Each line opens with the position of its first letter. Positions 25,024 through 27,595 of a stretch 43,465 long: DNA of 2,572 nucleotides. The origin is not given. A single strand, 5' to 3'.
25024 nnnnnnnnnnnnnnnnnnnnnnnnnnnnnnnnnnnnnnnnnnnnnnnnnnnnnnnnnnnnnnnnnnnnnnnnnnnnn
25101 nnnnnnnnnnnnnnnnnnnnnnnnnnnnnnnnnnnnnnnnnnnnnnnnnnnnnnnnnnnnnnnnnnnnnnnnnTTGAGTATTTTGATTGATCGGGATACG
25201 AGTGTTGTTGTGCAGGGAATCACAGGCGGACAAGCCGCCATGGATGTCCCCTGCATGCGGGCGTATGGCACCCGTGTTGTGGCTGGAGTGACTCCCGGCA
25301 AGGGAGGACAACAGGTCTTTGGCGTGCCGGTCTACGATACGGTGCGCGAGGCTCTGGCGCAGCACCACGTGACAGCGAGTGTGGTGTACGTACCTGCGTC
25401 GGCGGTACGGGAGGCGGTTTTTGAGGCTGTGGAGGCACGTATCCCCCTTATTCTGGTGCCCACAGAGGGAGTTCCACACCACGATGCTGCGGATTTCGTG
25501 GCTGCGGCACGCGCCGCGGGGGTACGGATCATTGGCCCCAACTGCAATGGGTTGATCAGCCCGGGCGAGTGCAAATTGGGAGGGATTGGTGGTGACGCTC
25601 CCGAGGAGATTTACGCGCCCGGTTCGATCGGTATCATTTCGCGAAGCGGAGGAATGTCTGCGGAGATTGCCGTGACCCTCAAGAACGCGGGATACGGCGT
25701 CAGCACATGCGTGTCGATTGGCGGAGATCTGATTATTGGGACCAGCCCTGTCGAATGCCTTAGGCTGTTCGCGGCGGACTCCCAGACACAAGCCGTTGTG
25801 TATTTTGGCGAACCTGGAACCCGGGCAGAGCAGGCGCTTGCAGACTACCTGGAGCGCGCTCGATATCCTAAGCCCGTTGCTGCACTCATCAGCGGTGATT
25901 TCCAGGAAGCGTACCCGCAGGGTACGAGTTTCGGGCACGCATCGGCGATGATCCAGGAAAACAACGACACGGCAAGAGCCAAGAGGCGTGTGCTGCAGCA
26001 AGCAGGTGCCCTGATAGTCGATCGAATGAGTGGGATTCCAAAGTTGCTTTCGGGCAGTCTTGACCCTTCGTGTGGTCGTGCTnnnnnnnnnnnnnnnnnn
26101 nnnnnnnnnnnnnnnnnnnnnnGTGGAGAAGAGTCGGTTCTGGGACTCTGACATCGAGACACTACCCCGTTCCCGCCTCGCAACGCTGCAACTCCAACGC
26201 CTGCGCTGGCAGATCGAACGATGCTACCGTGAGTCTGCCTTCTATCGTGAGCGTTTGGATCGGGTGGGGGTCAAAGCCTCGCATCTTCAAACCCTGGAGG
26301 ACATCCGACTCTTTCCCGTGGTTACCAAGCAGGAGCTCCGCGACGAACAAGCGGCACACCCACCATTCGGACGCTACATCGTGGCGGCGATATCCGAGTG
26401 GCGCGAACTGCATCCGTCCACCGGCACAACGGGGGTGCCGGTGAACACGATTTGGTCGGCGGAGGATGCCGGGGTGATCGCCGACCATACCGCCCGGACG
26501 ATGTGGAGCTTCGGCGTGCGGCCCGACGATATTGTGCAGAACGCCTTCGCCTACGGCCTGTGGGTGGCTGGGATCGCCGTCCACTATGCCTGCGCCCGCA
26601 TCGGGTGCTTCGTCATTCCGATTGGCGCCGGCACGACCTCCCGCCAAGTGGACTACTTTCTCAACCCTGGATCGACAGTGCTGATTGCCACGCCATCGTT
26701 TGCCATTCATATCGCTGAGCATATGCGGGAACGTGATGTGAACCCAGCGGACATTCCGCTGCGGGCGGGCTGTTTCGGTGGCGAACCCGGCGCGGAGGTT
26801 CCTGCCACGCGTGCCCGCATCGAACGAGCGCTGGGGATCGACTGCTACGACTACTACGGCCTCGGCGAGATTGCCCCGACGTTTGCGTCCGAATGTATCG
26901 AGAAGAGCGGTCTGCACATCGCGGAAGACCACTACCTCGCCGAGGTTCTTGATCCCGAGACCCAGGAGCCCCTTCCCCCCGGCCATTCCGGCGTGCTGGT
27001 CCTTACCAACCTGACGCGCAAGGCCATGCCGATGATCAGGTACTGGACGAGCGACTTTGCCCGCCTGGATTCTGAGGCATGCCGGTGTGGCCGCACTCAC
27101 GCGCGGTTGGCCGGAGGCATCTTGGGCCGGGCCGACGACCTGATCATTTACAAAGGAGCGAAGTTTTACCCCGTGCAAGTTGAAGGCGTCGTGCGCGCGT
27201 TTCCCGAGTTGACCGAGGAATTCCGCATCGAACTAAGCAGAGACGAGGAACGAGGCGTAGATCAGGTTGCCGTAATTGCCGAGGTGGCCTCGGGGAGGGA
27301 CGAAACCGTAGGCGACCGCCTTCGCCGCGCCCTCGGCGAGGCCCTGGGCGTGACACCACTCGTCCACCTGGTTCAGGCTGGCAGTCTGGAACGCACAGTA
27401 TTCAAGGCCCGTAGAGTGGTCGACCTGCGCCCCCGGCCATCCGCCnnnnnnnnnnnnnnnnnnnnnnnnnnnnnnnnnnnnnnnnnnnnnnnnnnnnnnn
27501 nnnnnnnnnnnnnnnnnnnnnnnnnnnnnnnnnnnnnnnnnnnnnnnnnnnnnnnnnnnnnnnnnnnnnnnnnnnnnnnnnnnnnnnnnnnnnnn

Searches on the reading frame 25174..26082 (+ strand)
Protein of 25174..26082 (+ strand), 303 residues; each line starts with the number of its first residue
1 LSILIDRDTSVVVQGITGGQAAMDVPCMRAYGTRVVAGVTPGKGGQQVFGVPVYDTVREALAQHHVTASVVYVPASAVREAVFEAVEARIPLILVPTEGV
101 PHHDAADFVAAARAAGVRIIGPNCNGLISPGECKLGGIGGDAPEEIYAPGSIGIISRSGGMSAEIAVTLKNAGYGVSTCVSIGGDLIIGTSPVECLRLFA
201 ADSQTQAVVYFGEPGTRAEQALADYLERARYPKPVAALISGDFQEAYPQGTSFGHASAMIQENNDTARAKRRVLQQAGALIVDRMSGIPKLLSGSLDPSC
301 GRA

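Call 4: search_protein_families(library=pfam, proteins=[window:25174-26082:+], max_evalue=0.1)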
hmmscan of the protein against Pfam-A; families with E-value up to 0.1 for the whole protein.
window:25174-26082:+ (303 aa): 4 families
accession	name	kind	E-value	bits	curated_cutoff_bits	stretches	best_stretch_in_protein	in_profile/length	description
PF02629.25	CoA_binding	-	3.6e-24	85.8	22.3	1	6-99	1-97/97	CoA binding domain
PF13607.11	Succ_CoA_lig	-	1.2e-13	51.4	27.4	1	149-286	1-129/138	Succinyl-CoA ligase like flavodoxin domain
PF00549.24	Ligase_CoA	-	3e-11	44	24.5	1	155-279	1-127/128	CoA-ligase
PF13380.12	CoA_binding_2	-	1.5e-09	38.7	22.8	1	29-128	24-114/116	CoA binding domain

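Call 5: search_protein_families(library=ncbifam, proteins=[window:25174-26082:+], max_evalue=0.1)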
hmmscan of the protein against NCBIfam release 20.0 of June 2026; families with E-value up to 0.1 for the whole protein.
window:25174-26082:+ (303 aa): 7 families
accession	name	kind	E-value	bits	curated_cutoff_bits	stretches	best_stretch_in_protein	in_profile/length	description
TIGR01019.1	sucCoAalpha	subfamily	1.4e-88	297.1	353.2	1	3-293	1-283/286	succinate--CoA ligase subunit alpha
NF004230.0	PRK05678.1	equivalog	1.9e-88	296.4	336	1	1-293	1-285/291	succinate--CoA ligase subunit alpha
TIGR02717.1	AcCoA-syn-alpha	equivalog_domain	1.9e-23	82.8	567.15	1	45-287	46-279/447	acetate--CoA ligase alpha subunit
NF045494.1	AcCoALig_Archglob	equivalog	5.2e-12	45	1200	1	47-281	265-487/665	acetate--CoA ligase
NF045493.1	HydDutCoALig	equivalog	2.2e-09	36.5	1300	1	47-286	49-283/698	4-hydroxybutyrate--CoA ligase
NF004760.0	PRK06091.1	subfamily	1e-08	34.2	433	1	70-250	122-297/555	acyl-CoA synthetase FdrA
NF045492.1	HydPropCoALig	equivalog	0.018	13.4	1300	1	106-209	358-457/700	3-hydroxypropionate--CoA ligase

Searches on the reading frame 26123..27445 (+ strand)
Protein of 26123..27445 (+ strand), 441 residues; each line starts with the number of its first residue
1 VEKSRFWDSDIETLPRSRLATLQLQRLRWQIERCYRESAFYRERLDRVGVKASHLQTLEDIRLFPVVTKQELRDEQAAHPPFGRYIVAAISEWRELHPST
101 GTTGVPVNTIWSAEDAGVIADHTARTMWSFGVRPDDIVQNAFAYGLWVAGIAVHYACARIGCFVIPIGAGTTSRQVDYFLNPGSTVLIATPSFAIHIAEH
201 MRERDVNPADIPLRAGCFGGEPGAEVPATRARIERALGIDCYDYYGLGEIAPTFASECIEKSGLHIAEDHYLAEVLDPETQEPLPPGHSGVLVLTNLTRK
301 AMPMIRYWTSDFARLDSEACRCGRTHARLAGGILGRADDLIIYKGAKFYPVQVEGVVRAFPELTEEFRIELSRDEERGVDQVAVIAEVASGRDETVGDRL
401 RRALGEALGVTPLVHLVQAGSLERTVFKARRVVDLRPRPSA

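Call 4: search_protein_families(library=pfam, proteins=[window:26123-27445:+], max_evalue=0.1)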
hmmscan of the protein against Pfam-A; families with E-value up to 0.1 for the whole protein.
window:26123-27445:+ (441 aa): 3 families
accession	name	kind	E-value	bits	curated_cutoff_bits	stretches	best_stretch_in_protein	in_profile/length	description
PF14535.12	AMP-binding_C_2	-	4.5e-16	59.3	25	1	345-436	1-96/96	AMP-binding enzyme C-terminal domain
PF00501.34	AMP-binding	-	1.3e-10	41.1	29.9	1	101-294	172-374/384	AMP-binding enzyme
PF04443.18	LuxE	-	0.039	13.3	24.9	1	266-338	305-375/391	Acyl-protein synthetase, LuxE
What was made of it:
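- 26123..27448 (+): PaaK-class (AMP-binding plus AMP-binding_C_2) acyl-CoA ligase, 25 nt upstream of A. Pfam in call 4.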

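Call 5: search_protein_families(library=ncbifam, proteins=[window:26123-27445:+], max_evalue=0.1)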
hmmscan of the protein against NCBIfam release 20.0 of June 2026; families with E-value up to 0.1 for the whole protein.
window:26123-27445:+ (441 aa): 36 families (the best 25 are shown)
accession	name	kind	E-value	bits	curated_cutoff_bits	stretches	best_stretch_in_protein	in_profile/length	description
NF041878.1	paak_haloarch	equivalog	1.6e-104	349.8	700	1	9-436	3-427/427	phenylacetate--CoA ligase PaaK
TIGR02155.1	PA_CoA_ligase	equivalog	8.3e-101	337.5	646.3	1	12-436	1-422/422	phenylacetate--CoA ligase PaaK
NF053551.1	FlxY_rubin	equivalog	2.5e-53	181.3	520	1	14-429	4-412/424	flexirubin biosynthesis putative acyl-CoA ligase FlxY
NF045666.1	DVU1553_fam_AMP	equivalog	8.7e-44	149.9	300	1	12-330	16-325/331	DVU_1553 family AMP-dependent CoA ligase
TIGR03335.1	F390_ftsA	equivalog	9.5e-43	146.5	458.7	1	6-379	1-374/445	coenzyme F390 synthetase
NF041217.1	BagE_FevW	exception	1.6e-29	103.2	800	1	19-438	13-408/424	bagremycin/ferroverdin synthetase BagE/FevW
NF005702.0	PRK07514.1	subfamily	6.3e-08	31.4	558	2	332-387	395-449/506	malonyl-CoA synthase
NF004837.0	PRK06187.1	subfamily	1e-06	27.3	476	2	100-262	179-335/531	long-chain-fatty-acid--CoA ligase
NF006539.0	PRK09029.1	equivalog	7.3e-06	25.1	494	1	333-389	349-404/458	o-succinylbenzoate--CoA ligase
NF006181.0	PRK08314.1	subfamily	1.6e-05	23.4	705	1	220-393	327-507/563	long-chain-fatty-acid--CoA ligase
NF005307.0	PRK06839.1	equivalog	2.7e-05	23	748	1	332-385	388-441/496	o-succinylbenzoate--CoA ligase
NF004808.0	PRK06155.1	equivalog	5.5e-05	21.6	722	1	108-204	44-138/542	ATP-dependent acyl-CoA ligase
TIGR01923.1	menE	equivalog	0.00014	20.9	330.15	1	323-395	334-405/442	o-succinylbenzoate--CoA ligase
NF006624.1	PRK09192.1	subfamily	0.00015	20.3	600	1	333-425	452-546/567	fatty acyl-AMP ligase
TIGR02304.1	aden_form_hyp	equivalog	0.00022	20.3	251.9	1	291-343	281-332/430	F390 synthetase-related protein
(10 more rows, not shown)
